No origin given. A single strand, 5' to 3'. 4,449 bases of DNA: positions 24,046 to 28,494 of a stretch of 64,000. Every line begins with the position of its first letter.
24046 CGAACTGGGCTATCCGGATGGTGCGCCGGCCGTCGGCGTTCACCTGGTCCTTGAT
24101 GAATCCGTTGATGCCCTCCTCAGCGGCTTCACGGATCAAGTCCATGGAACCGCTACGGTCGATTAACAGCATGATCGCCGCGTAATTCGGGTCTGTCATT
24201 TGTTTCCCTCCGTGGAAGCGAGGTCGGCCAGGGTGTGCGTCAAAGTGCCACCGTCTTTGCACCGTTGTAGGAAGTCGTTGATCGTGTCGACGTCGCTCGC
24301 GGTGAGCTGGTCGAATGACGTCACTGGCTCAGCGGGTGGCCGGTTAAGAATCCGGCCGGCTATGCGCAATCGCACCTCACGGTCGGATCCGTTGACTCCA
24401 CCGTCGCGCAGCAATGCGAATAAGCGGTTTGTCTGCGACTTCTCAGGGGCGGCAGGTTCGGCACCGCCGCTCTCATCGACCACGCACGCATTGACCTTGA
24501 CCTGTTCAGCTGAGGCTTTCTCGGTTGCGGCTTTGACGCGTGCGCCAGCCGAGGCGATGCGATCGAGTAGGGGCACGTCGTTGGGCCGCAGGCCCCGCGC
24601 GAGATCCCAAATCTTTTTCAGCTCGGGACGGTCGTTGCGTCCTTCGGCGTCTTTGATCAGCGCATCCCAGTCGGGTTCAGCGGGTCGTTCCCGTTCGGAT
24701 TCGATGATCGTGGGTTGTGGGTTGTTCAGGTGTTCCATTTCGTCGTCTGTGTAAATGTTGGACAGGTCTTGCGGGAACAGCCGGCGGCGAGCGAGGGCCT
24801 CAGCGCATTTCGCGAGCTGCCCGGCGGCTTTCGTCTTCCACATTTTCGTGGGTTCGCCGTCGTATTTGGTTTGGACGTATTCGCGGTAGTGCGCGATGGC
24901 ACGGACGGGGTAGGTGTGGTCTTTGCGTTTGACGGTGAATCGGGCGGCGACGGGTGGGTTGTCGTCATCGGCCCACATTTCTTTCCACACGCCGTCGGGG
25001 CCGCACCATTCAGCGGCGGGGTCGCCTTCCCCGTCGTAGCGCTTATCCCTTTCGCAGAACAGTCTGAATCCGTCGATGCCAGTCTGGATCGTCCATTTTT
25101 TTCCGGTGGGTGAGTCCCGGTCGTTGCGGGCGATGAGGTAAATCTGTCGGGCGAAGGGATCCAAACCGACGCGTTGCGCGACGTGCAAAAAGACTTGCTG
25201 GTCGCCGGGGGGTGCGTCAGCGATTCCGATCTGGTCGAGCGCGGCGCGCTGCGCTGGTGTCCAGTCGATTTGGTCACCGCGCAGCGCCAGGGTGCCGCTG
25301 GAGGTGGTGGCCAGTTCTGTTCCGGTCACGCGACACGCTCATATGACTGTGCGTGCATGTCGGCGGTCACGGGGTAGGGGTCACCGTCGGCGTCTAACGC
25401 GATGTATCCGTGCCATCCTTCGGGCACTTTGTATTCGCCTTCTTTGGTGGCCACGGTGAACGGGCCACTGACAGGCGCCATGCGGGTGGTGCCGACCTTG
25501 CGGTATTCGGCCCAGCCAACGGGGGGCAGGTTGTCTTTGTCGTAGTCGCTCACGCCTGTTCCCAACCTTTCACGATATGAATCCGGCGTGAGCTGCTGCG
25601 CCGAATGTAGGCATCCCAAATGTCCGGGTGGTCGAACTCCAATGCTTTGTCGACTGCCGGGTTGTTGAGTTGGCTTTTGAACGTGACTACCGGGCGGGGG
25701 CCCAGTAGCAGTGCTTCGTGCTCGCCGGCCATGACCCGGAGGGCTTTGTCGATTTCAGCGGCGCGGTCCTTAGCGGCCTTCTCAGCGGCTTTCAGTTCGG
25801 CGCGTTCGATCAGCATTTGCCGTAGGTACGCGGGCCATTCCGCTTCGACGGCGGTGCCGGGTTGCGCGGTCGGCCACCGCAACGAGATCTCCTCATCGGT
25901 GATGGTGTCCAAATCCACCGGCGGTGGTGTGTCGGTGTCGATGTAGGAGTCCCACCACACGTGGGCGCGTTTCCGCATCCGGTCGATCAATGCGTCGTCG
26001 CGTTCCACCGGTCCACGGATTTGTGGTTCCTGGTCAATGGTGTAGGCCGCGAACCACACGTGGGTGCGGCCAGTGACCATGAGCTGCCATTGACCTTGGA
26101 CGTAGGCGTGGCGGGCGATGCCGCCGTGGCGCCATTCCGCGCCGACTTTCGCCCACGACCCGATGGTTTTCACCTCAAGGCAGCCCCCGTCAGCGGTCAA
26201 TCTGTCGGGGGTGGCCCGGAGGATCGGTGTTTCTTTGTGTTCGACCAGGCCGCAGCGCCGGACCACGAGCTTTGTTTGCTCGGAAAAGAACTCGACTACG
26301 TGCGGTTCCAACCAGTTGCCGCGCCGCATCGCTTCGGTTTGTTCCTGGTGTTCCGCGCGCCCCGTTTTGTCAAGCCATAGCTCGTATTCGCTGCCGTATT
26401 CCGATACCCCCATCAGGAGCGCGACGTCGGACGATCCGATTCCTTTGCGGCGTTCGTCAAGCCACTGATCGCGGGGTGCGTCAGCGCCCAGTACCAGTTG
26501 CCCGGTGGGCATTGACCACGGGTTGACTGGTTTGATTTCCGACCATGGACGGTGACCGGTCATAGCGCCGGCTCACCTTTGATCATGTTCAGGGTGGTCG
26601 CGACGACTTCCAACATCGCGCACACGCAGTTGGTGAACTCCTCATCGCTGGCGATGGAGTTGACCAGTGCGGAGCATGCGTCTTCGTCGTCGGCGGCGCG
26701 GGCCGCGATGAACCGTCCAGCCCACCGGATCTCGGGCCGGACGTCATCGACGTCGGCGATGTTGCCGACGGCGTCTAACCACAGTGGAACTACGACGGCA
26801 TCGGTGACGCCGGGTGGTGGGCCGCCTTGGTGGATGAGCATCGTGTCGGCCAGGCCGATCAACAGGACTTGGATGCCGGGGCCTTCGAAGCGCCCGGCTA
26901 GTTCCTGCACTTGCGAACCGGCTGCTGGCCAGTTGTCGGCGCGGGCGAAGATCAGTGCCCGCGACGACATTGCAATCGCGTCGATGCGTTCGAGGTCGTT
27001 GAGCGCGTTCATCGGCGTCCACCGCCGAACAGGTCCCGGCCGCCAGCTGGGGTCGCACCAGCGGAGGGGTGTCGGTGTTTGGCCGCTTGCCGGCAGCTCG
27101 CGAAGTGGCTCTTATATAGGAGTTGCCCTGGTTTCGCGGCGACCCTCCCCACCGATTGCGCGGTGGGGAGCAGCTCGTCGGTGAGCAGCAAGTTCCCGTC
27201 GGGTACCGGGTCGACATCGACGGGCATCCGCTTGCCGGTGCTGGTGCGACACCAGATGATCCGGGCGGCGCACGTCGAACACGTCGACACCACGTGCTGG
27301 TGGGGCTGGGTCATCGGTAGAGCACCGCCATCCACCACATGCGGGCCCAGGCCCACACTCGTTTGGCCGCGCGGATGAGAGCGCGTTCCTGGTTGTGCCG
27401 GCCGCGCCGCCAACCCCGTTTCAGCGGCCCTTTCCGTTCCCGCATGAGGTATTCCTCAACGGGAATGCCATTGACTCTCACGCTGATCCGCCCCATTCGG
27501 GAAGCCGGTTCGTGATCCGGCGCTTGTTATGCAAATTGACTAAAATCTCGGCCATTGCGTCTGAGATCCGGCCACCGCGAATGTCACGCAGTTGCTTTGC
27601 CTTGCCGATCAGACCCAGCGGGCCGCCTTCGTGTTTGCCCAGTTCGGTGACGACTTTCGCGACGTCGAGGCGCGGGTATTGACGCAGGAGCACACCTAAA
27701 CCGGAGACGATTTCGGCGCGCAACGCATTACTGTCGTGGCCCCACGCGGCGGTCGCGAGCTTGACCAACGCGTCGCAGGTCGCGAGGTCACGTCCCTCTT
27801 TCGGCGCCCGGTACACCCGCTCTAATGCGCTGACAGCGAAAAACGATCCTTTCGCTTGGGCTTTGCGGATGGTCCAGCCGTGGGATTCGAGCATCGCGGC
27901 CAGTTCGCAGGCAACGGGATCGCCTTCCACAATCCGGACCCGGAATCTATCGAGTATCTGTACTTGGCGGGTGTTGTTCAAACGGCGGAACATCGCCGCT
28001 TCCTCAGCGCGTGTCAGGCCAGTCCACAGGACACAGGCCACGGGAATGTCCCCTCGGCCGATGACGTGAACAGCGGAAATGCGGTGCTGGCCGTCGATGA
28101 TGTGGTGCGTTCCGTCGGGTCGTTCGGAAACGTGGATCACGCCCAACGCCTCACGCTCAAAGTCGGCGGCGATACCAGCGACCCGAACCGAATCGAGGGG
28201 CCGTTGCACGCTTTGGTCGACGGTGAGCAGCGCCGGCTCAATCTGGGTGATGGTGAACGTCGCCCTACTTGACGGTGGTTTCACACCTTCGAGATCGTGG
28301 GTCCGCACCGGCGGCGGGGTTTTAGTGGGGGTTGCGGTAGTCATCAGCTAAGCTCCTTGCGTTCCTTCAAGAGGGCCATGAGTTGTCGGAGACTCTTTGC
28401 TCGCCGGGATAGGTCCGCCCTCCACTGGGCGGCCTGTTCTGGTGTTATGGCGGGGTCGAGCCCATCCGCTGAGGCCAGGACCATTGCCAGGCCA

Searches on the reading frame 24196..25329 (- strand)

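Call 17: search_protein_families(library=phrogs, proteins=[window:24196-25329:-], max_evalue=0.001)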
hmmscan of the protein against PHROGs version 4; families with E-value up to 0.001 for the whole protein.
window:24196-25329:- (377 aa): 6 families
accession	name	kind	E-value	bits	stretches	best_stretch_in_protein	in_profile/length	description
phrog_2780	-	DNA, RNA and nucleotide metabolism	4.8e-62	211.5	1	17-361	30-316/369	RecT-like ssDNA annealing protein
phrog_2449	-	DNA, RNA and nucleotide metabolism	5.9e-27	96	1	47-271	41-268/301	single strand annealing protein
phrog_252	-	DNA, RNA and nucleotide metabolism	3.2e-16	60.7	1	44-242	47-228/263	Bet-like ssDNA annealing protein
phrog_10056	-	DNA, RNA and nucleotide metabolism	2e-15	58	1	46-272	49-243/302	RecT-like ssDNA annealing protein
phrog_2760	-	DNA, RNA and nucleotide metabolism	5e-13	50.1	1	45-205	40-195/257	RecT-like ssDNA annealing protein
phrog_4171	-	DNA, RNA and nucleotide metabolism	1.6e-10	42.2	1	153-370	171-373/392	RecT-like ssDNA annealing protein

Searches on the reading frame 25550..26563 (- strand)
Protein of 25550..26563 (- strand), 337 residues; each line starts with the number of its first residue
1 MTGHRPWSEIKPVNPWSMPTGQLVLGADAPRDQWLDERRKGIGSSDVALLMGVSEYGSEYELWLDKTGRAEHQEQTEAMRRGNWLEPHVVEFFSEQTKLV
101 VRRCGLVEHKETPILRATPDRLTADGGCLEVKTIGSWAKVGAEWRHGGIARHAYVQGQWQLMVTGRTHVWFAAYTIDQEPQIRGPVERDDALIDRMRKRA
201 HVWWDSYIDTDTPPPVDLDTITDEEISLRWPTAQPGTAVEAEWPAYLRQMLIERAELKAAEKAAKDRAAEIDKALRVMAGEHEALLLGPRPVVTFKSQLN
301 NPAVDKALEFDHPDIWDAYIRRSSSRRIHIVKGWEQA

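Call 17: search_protein_families(library=phrogs, proteins=[window:25550-26563:-], max_evalue=0.001)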
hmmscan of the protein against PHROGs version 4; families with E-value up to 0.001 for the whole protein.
window:25550-26563:- (337 aa): 3 families
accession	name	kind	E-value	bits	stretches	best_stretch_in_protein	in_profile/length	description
phrog_434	-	DNA, RNA and nucleotide metabolism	1.5e-79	268.9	1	22-333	48-364/372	RecE-like recombination exonuclease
phrog_149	-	DNA, RNA and nucleotide metabolism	1.6e-16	60.8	1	28-201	598-787/1242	exonuclease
phrog_1956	-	unknown function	2.4e-07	31.8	1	246-332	13-92/93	-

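Call 59: search_dna_similar(query=window:25550-26563:-, collection=phages, mode=protein, max_rows=15)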
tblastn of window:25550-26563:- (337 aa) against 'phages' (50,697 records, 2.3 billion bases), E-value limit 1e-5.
Records with a match: 286; places in all: 286; records where one place covers at least 80% of the query: 28.
Best place of each record, by identity: <60% 286.
By first word of the organism name: Arthrobacter 90; Mycobacterium 72; Gordonia 26; Bacillus 18; Listeria 16; Enterococcus 11; Bacteriophage 9; Geobacillus 4; Salmonella 4; Fusobacterium 4; and 24 more.
By host as written in the record: Mycobacterium smegmatis mc2 155 59; Arthrobacter sp. ATCC 21022 44; Arthrobacter globiformis B-2979 22; - 20; Arthrobacter globiformis NRRL B-2979 SEA 13; Gordonia rubripertincta NRRL B-16540 11; Listeria monocytogenes 11; Enterococcus faecalis 10; and 59 more.
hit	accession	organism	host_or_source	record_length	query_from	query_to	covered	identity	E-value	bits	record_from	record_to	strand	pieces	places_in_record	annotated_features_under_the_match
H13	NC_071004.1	Gordonia phage Clawz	Gordonia rubripertincta NRRL B-16540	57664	16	330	93%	34.9%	2e-26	115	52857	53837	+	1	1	83: RecE-like recombination exonuclease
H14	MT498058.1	Gordonia phage Clawz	Gordonia rubripertincta NRRL B-16540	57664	16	330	93%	34.9%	2e-26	115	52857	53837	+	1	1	83: exonuclease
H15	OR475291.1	Gordonia phage Soos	Gordonia rubripertincta NRRL B-16540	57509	16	330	93%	33.5%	2e-25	113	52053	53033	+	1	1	78: Cas4 exonuclease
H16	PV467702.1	Gordonia phage Jollymon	Gordonia rubripertincta NRRL B-16540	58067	16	330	93%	33.5%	2e-25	113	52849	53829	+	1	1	82: Cas4 exonuclease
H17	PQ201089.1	Gordonia phage Sting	Gordonia rubripertincta NRRL B-16540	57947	16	330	93%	33.2%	3e-25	112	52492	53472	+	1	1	81: Cas4 exonuclease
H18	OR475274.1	Arthrobacter phage Wyborn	Arthrobacter globiformis NRRL B-2880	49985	16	319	90%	32.7%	6e-29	123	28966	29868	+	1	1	35: exonuclease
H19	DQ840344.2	Bacillus phage 1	Bacillus sp. 6k512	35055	23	333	92%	31.8%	3e-14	80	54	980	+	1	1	YqaJ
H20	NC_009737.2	Bacillus phage 1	Bacillus sp. 6k512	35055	23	333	92%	31.8%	3e-14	80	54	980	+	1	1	YqaJ: RecE-like recombination exonuclease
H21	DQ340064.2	Geobacillus phage GBSV1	Geobacillus sp. 6k51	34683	19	333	93%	31.0%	2e-13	77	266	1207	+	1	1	YqaJ viral recombinase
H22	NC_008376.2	Geobacillus phage GBSV1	Geobacillus sp. 6k51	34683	19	333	93%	31.0%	2e-13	77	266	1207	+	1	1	RecE-like recombination exonuclease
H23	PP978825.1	Rhodococcus phage Tonitrus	Rhodococcus equi NRRL B-16538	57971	13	315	90%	31.5%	7e-29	122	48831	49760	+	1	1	67: Cas4 exonuclease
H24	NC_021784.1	Thermus phage phi OH2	-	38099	23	316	87%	29.3%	4e-18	91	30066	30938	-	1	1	RecE-like recombination exonuclease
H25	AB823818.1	Geobacillus phage phiOH2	-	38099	23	316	87%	29.3%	4e-18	91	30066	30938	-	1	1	phage-type endonuclease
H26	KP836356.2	Marinitoga camini virus 2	Marinitoga camini 1155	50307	17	320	90%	28.1%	1e-16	87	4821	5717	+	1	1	YqaJ-like viral recombinase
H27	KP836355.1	Marinitoga camini virus 1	Marinitoga camini 1197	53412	17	320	90%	28.1%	1e-16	87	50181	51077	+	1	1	recombination-related protein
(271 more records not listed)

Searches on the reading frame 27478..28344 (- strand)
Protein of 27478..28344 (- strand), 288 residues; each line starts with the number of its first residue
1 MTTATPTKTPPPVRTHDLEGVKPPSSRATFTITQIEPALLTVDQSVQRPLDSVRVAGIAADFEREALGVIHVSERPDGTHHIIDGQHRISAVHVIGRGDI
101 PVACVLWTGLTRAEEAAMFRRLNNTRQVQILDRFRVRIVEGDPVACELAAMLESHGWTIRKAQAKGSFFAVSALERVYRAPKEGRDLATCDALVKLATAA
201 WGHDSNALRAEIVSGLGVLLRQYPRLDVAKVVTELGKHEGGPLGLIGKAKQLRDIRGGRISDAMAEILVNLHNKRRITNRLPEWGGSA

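Call 17: search_protein_families(library=phrogs, proteins=[window:27478-28344:-], max_evalue=0.001)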
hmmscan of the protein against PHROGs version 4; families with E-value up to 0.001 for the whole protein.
window:27478-28344:- (288 aa): 3 families
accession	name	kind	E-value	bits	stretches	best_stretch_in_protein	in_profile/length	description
phrog_1033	-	DNA, RNA and nucleotide metabolism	4.5e-15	57.3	1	33-238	34-269/334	ParB-like partition protein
phrog_17442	-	unknown function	1.8e-08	35.3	1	40-124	84-164/185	-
phrog_2558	-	unknown function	1.8e-07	31.4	1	35-212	48-239/342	-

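Call 60: search_protein_families(library=pfam, proteins=[window:27478-28344:-], max_evalue=0.001)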
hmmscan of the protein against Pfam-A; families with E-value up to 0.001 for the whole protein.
window:27478-28344:- (288 aa): 2 families
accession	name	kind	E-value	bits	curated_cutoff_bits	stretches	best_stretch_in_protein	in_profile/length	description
PF20188.4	DUF6551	-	9e-19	68.4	26.8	1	46-223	6-183/242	Family of unknown function (DUF6551)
PF14072.11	DndB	-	0.00075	19.1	29.1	0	64-126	86-152/338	DNA-sulfur modification-associated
